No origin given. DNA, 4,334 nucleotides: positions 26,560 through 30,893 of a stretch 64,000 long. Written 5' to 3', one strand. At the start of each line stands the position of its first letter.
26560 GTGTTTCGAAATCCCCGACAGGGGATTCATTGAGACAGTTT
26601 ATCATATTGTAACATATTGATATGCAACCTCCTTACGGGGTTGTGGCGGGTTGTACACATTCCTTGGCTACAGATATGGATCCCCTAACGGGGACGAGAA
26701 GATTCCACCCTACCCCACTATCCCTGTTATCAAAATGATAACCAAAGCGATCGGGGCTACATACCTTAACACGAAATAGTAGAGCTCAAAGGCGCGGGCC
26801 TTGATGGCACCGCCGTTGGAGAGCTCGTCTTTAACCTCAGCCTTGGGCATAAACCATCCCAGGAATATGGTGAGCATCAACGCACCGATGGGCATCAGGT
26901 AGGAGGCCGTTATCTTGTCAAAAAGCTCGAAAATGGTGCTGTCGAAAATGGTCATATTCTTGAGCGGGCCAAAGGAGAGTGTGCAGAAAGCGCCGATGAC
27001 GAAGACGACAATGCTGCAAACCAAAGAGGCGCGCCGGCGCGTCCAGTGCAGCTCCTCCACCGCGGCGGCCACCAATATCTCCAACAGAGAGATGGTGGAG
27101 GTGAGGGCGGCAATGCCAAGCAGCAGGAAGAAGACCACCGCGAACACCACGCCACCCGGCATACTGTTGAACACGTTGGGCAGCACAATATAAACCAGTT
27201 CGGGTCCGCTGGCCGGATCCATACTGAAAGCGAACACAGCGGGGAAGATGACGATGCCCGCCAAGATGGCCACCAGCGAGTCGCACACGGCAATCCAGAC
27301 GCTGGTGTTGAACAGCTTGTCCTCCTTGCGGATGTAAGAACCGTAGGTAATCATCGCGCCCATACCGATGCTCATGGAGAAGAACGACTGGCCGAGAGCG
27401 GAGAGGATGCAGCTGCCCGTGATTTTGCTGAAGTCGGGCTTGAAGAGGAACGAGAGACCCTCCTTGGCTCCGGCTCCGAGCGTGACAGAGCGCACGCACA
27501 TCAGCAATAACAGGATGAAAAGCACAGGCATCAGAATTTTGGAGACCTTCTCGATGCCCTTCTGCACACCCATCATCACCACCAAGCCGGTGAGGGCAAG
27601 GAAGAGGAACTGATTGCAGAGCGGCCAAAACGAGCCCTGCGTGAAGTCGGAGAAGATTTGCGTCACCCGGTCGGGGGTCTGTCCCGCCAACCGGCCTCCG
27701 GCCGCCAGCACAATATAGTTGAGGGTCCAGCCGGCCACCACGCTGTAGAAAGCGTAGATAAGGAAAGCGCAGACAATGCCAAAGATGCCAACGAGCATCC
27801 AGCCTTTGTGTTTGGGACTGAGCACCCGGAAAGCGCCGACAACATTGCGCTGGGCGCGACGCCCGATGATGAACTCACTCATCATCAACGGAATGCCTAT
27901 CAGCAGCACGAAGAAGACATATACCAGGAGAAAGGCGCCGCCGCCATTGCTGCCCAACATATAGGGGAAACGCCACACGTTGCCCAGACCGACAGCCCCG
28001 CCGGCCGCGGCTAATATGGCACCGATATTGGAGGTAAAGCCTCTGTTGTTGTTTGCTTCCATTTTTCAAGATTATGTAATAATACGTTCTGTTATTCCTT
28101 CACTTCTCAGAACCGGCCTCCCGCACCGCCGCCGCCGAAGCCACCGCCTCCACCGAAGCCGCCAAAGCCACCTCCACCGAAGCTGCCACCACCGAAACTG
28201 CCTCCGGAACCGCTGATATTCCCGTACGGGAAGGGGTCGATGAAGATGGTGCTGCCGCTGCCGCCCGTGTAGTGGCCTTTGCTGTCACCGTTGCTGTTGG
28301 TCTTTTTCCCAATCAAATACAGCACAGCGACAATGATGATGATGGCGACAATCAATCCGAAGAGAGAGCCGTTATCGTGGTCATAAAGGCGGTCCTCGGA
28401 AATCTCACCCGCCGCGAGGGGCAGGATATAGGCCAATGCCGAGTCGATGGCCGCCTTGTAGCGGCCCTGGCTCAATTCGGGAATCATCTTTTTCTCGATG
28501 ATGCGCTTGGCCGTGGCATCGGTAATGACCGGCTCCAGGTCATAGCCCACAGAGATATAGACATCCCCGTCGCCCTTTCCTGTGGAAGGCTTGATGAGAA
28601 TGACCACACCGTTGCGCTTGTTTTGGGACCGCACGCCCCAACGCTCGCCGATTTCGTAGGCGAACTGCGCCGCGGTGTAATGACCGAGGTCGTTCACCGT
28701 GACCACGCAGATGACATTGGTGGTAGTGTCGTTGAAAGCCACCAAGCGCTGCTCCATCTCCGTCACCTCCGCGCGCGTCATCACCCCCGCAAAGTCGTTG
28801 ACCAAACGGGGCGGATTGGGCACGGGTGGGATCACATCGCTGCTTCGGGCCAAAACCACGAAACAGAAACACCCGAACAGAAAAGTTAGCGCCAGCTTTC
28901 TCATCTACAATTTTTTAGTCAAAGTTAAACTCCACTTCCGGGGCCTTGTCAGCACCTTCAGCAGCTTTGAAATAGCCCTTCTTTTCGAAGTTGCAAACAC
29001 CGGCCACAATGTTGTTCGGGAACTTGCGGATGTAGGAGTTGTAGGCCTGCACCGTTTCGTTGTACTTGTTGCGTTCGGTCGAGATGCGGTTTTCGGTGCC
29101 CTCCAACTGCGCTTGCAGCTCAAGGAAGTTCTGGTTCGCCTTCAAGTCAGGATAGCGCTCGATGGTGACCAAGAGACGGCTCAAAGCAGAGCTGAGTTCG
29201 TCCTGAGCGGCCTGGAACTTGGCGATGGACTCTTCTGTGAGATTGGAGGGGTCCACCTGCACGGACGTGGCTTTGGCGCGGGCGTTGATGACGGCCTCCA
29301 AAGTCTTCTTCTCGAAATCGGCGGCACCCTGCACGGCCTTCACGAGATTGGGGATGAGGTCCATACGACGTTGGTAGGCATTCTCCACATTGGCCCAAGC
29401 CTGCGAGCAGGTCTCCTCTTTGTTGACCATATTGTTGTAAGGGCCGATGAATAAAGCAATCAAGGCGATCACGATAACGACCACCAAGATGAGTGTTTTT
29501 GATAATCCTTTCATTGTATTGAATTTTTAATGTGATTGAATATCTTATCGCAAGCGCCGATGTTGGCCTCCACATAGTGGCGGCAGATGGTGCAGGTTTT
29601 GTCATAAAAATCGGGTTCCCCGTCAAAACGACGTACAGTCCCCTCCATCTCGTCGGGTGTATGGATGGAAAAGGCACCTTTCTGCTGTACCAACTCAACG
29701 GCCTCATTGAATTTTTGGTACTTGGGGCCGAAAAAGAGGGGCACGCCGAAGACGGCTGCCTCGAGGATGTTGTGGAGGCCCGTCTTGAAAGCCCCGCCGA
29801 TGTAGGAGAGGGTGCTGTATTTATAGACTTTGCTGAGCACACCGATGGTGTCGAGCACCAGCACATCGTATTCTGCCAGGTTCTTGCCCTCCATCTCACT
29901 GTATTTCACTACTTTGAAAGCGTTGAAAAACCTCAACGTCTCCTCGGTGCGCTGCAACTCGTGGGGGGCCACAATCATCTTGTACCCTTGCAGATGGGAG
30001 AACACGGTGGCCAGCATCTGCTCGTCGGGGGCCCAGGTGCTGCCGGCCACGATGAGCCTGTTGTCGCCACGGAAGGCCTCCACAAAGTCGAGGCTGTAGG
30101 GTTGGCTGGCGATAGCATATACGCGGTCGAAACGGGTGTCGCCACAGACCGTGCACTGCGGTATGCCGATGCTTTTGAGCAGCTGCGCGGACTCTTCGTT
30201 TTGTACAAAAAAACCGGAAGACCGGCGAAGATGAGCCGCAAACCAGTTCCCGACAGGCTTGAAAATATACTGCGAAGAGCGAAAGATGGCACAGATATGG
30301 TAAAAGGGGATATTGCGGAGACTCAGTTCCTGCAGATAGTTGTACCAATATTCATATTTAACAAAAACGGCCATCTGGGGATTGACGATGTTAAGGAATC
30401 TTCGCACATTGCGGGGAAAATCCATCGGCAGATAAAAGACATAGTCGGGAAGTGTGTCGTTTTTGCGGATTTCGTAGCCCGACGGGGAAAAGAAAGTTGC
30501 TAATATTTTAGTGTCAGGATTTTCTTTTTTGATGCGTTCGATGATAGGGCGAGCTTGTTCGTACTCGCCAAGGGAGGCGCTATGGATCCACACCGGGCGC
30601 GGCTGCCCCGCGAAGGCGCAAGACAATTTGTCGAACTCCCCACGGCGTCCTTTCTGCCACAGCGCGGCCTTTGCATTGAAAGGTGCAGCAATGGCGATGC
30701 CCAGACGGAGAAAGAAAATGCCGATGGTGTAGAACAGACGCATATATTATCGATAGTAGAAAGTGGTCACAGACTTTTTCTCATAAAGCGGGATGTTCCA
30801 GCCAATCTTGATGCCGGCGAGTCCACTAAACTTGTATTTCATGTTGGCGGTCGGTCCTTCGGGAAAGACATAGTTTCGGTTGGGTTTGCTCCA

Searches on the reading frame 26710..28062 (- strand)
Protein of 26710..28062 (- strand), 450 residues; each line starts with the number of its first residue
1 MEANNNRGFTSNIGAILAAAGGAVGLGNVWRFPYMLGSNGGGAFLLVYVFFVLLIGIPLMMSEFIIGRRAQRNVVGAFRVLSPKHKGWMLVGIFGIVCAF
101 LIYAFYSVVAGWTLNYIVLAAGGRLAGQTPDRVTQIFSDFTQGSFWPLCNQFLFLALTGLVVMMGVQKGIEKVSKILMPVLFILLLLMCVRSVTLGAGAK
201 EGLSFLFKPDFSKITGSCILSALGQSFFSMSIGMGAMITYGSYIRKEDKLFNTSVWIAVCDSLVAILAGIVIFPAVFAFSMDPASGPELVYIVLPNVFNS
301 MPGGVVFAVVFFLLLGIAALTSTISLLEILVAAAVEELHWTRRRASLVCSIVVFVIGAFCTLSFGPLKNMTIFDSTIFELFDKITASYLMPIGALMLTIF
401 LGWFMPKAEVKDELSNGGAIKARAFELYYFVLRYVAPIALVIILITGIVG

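Call 7: search_protein_families(library=pfam, proteins=[window:26710-28062:-])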
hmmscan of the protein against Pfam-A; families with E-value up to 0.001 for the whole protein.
window:26710-28062:- (450 aa): 1 family
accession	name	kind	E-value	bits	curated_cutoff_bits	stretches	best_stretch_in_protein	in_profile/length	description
PF00209.24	SNF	-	9e-62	209.9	27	2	153-449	182-482/524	Sodium:neurotransmitter symporter family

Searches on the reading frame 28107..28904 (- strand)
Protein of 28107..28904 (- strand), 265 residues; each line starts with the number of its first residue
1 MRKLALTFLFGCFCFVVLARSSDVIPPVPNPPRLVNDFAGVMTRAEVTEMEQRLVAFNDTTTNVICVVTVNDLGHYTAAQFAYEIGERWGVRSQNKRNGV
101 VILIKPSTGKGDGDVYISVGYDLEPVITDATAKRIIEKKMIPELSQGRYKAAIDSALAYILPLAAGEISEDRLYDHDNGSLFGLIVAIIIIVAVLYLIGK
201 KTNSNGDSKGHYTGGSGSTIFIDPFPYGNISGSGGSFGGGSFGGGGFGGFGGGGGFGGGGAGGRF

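Call 7: search_protein_families(library=pfam, proteins=[window:28107-28904:-])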
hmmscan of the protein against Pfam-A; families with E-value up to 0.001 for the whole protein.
window:28107-28904:- (265 aa): 1 family
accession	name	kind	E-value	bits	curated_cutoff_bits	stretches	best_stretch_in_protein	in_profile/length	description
PF04536.20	TPM_phosphatase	-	5.5e-33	114.1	22.1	1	35-158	1-120/125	TPM domain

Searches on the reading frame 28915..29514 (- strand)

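Call 7: search_protein_families(library=pfam, proteins=[window:28915-29514:-])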
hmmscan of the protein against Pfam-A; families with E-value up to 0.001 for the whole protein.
window:28915-29514:- (199 aa): 1 family
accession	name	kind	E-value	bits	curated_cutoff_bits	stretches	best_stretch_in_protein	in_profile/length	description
PF04011.17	LemA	-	4.6e-59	199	26.2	1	39-196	1-149/149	LemA family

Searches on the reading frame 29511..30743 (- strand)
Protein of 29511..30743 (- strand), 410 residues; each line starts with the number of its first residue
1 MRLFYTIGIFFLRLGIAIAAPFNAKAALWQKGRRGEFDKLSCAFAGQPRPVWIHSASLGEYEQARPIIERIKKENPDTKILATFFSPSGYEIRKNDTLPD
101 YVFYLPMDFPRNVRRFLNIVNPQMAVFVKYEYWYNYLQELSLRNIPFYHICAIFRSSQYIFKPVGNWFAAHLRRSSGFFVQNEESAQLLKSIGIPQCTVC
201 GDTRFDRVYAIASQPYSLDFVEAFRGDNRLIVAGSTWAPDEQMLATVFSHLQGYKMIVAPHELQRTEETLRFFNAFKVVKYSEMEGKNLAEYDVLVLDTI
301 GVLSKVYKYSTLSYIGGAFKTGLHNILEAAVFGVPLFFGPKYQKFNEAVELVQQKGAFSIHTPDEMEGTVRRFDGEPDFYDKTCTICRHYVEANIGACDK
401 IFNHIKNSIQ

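Call 7: search_protein_families(library=pfam, proteins=[window:29511-30743:-])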
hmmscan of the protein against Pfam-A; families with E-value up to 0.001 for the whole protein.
window:29511-30743:- (410 aa): 1 family
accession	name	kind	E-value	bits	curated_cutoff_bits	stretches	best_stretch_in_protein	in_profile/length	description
PF04413.22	Glycos_transf_N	-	2.6e-44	151.4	23.9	1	46-207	14-179/179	3-Deoxy-D-manno-octulosonic-acid transferase (kdotransferase)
